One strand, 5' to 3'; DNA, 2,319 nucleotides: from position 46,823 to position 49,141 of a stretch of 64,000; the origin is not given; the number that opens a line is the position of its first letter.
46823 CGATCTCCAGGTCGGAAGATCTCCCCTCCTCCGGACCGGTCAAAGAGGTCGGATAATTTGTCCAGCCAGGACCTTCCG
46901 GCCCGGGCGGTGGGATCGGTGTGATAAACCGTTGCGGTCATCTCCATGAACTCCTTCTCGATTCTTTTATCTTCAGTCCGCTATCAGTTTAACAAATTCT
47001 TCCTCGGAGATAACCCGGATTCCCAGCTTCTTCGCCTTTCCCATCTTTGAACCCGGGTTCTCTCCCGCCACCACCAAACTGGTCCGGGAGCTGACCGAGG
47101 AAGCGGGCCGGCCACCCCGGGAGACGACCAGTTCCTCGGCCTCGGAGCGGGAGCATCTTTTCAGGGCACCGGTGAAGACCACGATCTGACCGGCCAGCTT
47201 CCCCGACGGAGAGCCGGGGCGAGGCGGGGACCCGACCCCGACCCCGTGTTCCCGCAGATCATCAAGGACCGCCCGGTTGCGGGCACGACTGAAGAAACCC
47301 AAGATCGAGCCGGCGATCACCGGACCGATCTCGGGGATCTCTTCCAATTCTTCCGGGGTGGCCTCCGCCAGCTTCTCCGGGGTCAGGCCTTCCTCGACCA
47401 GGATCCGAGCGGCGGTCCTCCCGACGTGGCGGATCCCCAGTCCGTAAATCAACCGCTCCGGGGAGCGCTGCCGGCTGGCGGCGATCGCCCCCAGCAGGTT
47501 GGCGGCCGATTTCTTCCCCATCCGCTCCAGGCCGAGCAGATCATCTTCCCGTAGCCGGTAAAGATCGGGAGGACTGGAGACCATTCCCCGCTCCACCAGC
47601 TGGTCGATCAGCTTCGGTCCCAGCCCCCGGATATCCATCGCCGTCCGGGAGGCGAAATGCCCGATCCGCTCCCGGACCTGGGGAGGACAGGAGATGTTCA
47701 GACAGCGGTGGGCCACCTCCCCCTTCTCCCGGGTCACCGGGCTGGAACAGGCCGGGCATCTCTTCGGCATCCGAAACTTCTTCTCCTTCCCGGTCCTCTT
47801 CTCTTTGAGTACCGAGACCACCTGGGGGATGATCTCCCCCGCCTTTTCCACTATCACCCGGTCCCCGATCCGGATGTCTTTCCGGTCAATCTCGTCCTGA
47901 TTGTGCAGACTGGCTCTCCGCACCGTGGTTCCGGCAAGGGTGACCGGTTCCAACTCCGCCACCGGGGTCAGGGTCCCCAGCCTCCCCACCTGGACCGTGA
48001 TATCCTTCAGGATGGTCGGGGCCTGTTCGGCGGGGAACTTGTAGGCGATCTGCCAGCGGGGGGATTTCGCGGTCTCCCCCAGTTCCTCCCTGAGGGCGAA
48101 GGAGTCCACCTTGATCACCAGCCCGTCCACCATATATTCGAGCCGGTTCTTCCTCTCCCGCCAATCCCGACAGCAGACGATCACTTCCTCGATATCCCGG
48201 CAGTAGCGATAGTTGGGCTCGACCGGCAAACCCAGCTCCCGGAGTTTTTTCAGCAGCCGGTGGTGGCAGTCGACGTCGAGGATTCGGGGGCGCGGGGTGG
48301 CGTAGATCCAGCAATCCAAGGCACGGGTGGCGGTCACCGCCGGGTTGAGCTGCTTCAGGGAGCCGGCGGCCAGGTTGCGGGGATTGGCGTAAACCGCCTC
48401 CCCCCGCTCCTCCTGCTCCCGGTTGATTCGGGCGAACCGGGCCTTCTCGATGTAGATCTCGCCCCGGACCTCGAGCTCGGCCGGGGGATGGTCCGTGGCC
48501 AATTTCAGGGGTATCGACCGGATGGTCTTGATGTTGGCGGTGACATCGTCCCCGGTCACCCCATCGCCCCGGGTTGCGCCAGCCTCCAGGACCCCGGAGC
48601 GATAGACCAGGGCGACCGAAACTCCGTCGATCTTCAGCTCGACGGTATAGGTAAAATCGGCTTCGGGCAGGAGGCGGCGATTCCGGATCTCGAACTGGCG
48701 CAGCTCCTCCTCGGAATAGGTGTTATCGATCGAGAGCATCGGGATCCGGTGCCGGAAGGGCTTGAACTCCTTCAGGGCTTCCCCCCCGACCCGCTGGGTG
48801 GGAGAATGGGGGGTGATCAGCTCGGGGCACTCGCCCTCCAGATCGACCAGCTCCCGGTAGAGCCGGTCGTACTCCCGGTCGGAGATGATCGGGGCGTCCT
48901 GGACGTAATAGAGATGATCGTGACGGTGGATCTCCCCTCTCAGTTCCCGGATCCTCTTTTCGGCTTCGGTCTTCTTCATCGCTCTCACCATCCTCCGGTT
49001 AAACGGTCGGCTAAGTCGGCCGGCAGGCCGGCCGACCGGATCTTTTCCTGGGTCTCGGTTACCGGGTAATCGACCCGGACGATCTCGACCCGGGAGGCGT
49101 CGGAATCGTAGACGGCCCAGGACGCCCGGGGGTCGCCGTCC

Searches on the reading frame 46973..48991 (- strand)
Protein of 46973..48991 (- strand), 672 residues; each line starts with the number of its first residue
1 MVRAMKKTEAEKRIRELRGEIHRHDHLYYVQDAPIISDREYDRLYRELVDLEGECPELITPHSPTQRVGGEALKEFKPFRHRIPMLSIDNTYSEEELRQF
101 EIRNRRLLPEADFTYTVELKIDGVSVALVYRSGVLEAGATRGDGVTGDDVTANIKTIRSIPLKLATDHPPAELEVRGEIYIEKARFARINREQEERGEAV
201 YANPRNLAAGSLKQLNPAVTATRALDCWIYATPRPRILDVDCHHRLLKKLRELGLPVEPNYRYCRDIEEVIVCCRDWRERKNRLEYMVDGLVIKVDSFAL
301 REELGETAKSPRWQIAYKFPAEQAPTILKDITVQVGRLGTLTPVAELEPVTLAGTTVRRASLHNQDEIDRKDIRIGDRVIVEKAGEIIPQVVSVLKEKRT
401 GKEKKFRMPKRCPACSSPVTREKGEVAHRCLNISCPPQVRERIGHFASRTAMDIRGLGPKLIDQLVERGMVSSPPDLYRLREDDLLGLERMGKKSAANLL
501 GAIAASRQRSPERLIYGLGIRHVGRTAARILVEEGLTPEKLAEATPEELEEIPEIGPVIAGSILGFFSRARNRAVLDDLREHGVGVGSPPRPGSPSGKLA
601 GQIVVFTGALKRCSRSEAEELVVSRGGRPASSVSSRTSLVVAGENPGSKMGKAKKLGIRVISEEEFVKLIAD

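Call 99: search_protein_families(library=pfam, proteins=[window:46973-48991:-], max_evalue=0.00001)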
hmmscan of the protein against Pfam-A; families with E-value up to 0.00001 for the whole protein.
window:46973-48991:- (672 aa): 8 families
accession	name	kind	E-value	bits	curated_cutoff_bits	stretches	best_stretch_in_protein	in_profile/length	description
PF01653.23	DNA_ligase_aden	-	1.5e-92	310.1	27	1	74-322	2-253/253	NAD-dependent DNA ligase adenylation domain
PF03120.22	DNA_ligase_OB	-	8.2e-36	122.2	32.9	1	326-402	2-78/79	NAD-dependent DNA ligase OB-fold domain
PF12826.13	HHH_2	-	4.3e-19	68.9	27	1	513-575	1-63/64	Helix-hairpin-helix motif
PF14520.12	HHH_5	-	1.4e-12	48.4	27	0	518-563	5-51/57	Helix-hairpin-helix domain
PF00533.33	BRCT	-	8e-12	45.7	21.3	1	595-670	2-78/78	BRCA1 C Terminus (BRCT) domain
PF22745.1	Nlig-Ia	-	3e-10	41.1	27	1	10-61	2-53/92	DNA ligase-like, N-terminal NAD+-binding domain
PF03119.21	DNA_ligase_ZBD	-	5.5e-09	36.2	25.8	1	411-436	1-26/27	NAD-dependent DNA ligase C4 zinc finger domain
PF00633.29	HHH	-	4.4e-06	26.7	24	0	539-566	3-30/30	Helix-hairpin-helix motif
